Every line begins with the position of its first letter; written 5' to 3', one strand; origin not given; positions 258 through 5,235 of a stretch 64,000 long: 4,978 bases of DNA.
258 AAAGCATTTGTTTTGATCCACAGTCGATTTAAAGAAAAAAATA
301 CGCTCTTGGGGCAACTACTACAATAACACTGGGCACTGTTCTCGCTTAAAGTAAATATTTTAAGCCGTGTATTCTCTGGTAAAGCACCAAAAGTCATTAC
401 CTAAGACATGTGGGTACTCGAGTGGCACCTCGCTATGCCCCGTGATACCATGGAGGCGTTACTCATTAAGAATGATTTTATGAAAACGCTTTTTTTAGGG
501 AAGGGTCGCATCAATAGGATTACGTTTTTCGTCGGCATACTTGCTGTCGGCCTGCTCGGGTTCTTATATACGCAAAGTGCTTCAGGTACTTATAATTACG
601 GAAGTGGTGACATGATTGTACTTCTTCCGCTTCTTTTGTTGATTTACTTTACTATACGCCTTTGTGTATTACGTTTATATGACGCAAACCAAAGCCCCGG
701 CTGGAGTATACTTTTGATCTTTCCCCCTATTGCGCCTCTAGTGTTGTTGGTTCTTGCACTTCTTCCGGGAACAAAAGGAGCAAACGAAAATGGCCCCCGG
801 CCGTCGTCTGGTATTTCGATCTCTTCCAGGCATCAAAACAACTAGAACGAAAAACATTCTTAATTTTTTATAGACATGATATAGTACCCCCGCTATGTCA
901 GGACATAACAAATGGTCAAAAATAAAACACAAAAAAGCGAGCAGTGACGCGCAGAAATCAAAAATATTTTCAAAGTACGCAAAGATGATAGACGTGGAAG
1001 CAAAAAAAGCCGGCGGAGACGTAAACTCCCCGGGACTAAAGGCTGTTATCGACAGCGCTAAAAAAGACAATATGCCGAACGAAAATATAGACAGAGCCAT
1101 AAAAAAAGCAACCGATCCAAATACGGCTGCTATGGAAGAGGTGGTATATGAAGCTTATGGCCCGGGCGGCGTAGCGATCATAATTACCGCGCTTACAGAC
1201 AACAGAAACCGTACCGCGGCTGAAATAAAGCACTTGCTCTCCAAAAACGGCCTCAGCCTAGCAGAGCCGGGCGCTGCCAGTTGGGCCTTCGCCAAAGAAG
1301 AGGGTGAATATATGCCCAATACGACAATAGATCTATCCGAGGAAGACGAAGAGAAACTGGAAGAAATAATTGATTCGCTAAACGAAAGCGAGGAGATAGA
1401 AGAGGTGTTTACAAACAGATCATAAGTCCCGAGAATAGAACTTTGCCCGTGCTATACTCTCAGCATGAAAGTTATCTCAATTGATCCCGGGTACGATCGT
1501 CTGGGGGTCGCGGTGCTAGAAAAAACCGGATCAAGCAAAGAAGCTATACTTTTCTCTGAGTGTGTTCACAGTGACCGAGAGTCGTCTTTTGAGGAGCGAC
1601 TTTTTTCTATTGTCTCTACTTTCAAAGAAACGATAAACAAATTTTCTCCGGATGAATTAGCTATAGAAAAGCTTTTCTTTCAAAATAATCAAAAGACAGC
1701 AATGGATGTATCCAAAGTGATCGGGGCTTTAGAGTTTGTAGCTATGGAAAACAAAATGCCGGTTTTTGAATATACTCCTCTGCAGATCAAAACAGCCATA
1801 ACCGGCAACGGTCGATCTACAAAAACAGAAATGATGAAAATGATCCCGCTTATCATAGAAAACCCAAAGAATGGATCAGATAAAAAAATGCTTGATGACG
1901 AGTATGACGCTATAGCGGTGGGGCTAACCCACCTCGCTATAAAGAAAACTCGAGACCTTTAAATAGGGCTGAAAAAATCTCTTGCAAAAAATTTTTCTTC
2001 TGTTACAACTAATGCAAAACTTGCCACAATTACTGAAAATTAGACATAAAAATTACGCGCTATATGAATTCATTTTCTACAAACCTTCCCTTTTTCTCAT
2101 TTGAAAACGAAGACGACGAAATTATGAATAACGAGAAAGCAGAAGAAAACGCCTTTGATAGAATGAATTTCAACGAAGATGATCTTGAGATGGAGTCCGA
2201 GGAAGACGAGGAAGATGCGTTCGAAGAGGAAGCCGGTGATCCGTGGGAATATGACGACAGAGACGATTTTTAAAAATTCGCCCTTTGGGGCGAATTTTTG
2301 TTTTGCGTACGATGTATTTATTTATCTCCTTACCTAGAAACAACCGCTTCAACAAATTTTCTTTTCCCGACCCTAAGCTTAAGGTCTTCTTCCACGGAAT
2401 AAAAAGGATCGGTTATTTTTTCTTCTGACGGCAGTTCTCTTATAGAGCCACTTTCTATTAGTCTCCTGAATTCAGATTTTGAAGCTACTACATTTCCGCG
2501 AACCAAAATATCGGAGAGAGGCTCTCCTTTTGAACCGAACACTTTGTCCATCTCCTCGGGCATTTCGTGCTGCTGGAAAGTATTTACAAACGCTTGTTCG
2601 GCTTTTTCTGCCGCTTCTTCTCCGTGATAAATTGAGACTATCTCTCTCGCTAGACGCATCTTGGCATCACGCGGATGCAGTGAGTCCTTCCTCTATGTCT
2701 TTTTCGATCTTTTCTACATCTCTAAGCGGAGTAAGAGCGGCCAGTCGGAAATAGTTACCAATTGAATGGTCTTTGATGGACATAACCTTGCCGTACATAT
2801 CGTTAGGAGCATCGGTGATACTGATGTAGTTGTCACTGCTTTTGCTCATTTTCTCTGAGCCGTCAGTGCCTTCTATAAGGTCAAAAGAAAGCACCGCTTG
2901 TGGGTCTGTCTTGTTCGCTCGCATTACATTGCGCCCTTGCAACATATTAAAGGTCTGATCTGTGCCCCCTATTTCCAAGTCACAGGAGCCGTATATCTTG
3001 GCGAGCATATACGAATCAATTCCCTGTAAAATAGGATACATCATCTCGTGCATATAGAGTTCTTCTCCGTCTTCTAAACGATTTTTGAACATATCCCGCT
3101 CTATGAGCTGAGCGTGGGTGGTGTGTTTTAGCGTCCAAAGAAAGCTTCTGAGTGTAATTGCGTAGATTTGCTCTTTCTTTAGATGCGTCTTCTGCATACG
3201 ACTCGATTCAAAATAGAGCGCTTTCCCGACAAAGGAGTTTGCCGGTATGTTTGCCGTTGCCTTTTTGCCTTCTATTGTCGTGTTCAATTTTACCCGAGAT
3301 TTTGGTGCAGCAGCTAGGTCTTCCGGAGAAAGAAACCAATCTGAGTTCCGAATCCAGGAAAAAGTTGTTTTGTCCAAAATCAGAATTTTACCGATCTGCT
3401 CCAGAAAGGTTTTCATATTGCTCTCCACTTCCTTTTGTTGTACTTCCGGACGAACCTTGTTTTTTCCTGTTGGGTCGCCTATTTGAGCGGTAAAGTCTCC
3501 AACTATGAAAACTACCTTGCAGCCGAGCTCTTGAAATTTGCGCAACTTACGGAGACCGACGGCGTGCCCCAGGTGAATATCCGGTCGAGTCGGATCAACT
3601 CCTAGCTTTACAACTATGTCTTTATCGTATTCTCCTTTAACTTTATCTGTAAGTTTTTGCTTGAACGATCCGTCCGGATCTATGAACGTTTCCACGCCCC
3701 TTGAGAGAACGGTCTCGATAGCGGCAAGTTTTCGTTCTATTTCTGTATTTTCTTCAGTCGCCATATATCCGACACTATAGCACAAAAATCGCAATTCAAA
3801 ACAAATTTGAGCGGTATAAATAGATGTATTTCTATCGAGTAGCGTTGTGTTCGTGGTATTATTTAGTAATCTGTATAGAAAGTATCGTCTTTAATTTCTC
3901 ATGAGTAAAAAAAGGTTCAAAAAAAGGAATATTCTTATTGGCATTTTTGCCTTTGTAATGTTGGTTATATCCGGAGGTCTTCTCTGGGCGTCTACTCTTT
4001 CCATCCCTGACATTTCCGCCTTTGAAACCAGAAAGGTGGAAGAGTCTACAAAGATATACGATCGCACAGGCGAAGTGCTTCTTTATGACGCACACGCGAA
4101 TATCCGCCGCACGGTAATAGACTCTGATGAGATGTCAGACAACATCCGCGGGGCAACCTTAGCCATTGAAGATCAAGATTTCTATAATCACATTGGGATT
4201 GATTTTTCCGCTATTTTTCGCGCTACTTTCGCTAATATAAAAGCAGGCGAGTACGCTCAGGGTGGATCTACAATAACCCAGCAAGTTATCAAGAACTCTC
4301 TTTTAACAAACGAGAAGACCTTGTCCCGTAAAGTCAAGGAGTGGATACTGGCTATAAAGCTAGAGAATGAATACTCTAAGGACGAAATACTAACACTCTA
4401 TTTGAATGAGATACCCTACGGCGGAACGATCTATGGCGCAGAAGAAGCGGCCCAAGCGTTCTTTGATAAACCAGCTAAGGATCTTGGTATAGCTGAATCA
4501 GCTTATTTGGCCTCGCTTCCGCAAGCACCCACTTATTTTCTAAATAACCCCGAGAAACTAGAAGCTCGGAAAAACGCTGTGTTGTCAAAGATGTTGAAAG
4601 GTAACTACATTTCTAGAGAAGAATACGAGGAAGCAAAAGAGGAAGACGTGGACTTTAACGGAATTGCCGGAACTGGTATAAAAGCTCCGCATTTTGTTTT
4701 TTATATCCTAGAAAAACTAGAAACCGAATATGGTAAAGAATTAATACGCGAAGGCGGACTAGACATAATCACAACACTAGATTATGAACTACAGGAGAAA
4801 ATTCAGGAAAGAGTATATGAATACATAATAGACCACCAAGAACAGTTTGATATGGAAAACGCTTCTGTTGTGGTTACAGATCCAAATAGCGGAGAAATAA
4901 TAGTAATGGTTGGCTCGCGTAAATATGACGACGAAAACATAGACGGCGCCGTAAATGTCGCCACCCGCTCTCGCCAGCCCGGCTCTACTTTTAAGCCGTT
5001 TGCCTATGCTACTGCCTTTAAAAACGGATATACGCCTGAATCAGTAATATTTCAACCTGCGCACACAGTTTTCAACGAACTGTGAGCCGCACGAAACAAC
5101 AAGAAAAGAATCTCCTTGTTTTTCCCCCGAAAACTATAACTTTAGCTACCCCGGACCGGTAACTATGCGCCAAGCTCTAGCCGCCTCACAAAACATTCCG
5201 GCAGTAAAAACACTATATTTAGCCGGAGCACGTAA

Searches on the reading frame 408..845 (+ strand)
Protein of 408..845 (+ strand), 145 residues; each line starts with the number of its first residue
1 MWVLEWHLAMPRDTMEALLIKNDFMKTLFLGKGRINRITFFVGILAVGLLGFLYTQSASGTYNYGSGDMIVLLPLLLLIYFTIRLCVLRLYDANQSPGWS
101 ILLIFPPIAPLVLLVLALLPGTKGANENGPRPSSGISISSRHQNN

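Call 65: search_protein_families(library=pfam, proteins=[window:408-845:+], max_evalue=0.001)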
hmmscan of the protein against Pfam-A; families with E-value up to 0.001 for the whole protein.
window:408-845:+ (145 aa): 1 family
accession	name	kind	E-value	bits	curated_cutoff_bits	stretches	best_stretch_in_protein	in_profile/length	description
PF05656.20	DUF805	-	4.1e-12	47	25.7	1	32-130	5-111/111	Protein of unknown function (DUF805)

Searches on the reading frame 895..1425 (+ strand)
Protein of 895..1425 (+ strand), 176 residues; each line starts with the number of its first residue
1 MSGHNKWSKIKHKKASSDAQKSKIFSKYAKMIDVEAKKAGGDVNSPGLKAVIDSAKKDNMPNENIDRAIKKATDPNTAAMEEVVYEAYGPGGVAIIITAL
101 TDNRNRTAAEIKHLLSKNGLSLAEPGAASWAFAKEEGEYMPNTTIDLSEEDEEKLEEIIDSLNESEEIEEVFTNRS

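Call 30: find_encoding_contigs(protein=window:895-1425:+, flank=10000, max_places=6)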
Protein window:895-1425:+ (176 aa): no gene with exactly this product is on record in the collection.

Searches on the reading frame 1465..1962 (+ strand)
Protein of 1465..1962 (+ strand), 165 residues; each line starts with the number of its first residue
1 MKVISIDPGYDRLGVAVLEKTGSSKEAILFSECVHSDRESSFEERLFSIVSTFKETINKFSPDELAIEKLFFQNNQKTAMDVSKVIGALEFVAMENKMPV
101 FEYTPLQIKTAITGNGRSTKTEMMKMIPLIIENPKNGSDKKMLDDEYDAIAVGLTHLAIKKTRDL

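Call 73: search_protein_families(library=pfam, proteins=[window:1465-1962:+], max_evalue=0.001)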
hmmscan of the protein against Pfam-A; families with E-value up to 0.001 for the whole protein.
window:1465-1962:+ (165 aa): 1 family
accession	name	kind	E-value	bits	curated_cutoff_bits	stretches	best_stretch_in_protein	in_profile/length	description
PF02075.23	RuvC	-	7.6e-31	107.5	22.2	1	3-156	1-148/148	Crossover junction endodeoxyribonuclease RuvC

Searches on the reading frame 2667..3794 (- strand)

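Call 73: search_protein_families(library=pfam, proteins=[window:2667-3794:-], max_evalue=0.001)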
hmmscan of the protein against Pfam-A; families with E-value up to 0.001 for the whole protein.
window:2667-3794:- (375 aa): 1 family
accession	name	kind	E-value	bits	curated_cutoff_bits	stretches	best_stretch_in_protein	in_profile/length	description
PF00579.31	tRNA-synt_1b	-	1.2e-48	166.4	21.1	2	223-364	108-251/292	tRNA synthetases class I (W and Y)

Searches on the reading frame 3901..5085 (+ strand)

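Call 73: search_protein_families(library=pfam, proteins=[window:3901-5085:+], max_evalue=0.001)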
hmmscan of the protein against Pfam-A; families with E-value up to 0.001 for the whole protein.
window:3901-5085:+ (394 aa): 2 families
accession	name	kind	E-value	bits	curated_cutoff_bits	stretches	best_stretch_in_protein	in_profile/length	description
PF00912.28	Transgly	-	4.7e-62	209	27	1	66-231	10-177/178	Transglycosylase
PF00905.27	Transpeptidase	-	5.4e-12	46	22.1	1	322-387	2-70/299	Penicillin binding protein transpeptidase domain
